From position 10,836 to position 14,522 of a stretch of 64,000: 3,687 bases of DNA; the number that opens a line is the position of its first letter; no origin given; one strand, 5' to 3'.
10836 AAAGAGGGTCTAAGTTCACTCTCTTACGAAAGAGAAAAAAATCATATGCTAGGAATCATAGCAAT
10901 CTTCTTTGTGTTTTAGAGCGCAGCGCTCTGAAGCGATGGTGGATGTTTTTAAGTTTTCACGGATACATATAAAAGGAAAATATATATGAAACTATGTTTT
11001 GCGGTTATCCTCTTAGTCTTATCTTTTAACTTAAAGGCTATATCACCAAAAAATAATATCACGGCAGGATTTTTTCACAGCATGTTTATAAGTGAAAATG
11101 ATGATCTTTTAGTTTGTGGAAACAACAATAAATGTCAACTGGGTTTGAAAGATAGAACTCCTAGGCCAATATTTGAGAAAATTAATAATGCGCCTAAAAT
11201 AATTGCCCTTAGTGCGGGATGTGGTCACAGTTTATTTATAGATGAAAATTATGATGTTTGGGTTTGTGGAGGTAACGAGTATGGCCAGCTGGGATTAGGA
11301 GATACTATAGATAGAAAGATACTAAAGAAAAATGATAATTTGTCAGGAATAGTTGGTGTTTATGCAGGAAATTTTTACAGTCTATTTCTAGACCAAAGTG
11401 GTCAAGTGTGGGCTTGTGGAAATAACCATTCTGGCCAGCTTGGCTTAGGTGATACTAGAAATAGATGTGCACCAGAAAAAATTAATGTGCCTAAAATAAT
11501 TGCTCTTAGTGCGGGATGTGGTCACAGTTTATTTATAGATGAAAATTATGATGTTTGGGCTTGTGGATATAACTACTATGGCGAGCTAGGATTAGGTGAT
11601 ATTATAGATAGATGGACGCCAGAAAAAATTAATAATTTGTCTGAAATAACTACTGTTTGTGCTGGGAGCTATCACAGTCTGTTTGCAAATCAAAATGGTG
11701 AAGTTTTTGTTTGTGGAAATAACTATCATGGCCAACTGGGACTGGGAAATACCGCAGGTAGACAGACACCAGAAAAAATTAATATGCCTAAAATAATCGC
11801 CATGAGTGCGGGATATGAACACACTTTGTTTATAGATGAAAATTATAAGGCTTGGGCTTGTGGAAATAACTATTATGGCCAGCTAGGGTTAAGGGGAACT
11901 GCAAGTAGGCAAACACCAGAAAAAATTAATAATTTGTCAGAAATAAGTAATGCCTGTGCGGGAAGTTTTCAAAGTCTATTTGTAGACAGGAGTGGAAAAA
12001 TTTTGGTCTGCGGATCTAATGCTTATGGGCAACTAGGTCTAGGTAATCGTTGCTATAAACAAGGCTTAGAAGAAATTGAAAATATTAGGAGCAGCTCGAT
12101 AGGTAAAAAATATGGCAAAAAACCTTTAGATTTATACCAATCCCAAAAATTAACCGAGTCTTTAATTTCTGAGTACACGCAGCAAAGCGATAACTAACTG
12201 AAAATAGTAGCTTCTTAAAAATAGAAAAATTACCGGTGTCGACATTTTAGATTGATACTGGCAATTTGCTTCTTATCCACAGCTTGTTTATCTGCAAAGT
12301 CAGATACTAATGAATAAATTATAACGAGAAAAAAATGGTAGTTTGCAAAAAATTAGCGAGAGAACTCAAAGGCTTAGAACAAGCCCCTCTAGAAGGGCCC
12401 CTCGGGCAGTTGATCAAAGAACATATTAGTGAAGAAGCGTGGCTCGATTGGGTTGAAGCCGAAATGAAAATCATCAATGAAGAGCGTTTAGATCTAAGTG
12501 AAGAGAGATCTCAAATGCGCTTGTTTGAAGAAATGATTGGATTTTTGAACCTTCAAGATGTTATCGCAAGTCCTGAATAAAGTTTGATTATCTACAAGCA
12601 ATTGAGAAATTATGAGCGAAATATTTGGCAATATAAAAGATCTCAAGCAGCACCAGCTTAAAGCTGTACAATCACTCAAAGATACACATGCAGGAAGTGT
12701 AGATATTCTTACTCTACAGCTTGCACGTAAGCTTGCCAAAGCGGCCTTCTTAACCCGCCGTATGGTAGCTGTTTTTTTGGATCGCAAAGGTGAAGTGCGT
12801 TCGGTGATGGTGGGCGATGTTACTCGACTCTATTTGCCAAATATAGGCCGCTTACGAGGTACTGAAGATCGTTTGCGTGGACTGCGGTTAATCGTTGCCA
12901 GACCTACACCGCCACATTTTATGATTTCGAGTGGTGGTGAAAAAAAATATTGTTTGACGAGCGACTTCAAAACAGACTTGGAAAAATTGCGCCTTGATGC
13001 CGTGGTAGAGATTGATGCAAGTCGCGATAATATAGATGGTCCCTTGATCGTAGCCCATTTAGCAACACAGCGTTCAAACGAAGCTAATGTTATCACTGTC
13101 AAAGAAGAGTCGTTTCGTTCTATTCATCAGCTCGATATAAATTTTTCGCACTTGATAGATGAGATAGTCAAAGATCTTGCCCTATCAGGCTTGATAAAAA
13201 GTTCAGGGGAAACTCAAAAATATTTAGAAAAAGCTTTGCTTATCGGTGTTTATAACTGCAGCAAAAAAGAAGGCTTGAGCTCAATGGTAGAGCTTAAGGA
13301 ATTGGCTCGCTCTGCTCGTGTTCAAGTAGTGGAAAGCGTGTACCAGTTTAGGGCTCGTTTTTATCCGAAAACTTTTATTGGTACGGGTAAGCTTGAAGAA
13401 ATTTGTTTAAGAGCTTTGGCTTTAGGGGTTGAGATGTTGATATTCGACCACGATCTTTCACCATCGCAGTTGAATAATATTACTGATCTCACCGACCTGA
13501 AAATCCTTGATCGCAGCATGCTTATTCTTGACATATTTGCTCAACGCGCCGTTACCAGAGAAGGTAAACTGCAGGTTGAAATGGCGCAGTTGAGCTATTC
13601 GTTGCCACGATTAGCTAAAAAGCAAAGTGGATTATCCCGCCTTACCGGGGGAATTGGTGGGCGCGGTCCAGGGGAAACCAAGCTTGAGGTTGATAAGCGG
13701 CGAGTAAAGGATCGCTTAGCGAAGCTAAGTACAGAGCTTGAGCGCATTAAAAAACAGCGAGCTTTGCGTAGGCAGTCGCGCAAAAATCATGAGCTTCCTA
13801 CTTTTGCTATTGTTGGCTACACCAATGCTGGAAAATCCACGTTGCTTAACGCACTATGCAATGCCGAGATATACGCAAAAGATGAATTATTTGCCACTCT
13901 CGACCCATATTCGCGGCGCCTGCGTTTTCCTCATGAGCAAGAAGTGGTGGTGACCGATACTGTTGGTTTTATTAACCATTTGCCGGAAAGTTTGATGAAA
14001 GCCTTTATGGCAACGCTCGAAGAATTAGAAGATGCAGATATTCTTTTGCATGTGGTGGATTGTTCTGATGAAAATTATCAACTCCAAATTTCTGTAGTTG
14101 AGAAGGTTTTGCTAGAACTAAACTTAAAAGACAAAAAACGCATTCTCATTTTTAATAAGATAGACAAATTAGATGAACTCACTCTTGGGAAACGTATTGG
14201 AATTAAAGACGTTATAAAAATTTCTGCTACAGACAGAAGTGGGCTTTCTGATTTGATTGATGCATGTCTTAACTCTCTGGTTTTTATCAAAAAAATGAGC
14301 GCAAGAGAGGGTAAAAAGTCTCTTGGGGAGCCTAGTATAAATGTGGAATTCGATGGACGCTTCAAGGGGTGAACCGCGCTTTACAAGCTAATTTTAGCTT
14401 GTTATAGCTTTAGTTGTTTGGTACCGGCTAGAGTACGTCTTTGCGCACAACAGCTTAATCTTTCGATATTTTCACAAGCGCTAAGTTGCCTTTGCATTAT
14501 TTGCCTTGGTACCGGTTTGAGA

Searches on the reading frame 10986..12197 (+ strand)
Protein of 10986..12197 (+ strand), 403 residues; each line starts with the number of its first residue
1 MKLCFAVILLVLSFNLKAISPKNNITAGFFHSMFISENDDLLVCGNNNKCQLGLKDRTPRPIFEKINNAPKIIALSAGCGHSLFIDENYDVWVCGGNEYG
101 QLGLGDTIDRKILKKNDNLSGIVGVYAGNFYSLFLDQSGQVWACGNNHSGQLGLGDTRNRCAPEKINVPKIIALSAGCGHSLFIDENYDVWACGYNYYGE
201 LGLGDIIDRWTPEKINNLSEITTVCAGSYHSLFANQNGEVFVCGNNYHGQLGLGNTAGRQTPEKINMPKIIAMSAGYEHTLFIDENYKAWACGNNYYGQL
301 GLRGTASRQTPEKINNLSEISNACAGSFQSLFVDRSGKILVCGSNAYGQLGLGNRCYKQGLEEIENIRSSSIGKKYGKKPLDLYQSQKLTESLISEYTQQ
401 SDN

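Call 47: search_protein_families(library=pfam, proteins=[window:10986-12197:+], max_evalue=0.001)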
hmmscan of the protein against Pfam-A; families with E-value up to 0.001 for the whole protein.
window:10986-12197:+ (403 aa): 4 families
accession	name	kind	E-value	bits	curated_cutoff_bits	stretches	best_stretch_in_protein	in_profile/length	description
PF25390.1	WD40_RLD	-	3.2e-82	277.2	150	3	119-282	194-363/363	RCC1-like domain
PF00415.24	RCC1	-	8e-69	228.5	21.7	6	237-283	1-50/50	Regulator of chromosome condensation (RCC1) repeat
PF13540.12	RCC1_2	-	6.8e-45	150.2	22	7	221-250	1-30/30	Regulator of chromosome condensation (RCC1) repeat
PF21372.3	Zn_ribbon_bTOP1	-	1.3e-05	25.3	27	0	32-51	21-40/45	Topoisomerase I, zinc finger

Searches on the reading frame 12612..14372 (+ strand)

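Call 47: search_protein_families(library=pfam, proteins=[window:12612-14372:+], max_evalue=0.001)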
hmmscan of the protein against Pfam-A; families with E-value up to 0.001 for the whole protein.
window:12612-14372:+ (586 aa): 7 families
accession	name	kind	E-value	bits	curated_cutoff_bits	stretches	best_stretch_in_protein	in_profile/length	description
PF16360.10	GTP-bdg_M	-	1.9e-29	102.5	29.5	1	312-390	1-79/79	GTP-binding GTPase Middle Region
PF13167.11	GTP-bdg_N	-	9.5e-28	97.1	25.4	1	224-310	3-89/89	GTP-binding GTPase N-terminal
PF01926.29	MMR_HSR1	-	3e-22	79.3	21.9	1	398-516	2-113/113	50S ribosome-binding GTPase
PF02421.24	FeoB_N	-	7.5e-08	32.5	27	1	397-551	2-155/156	Ferrous iron transport protein B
PF00350.29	Dynamin_N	-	2.6e-06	28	27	0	399-429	2-32/168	Dynamin family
PF00009.33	GTP_EFTU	-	3.8e-05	23.8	26.5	0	471-524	89-138/188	Elongation factor Tu GTP binding domain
PF03193.22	RsgA_GTPase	-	6.4e-05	23.3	30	0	369-419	79-130/174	RsgA GTPase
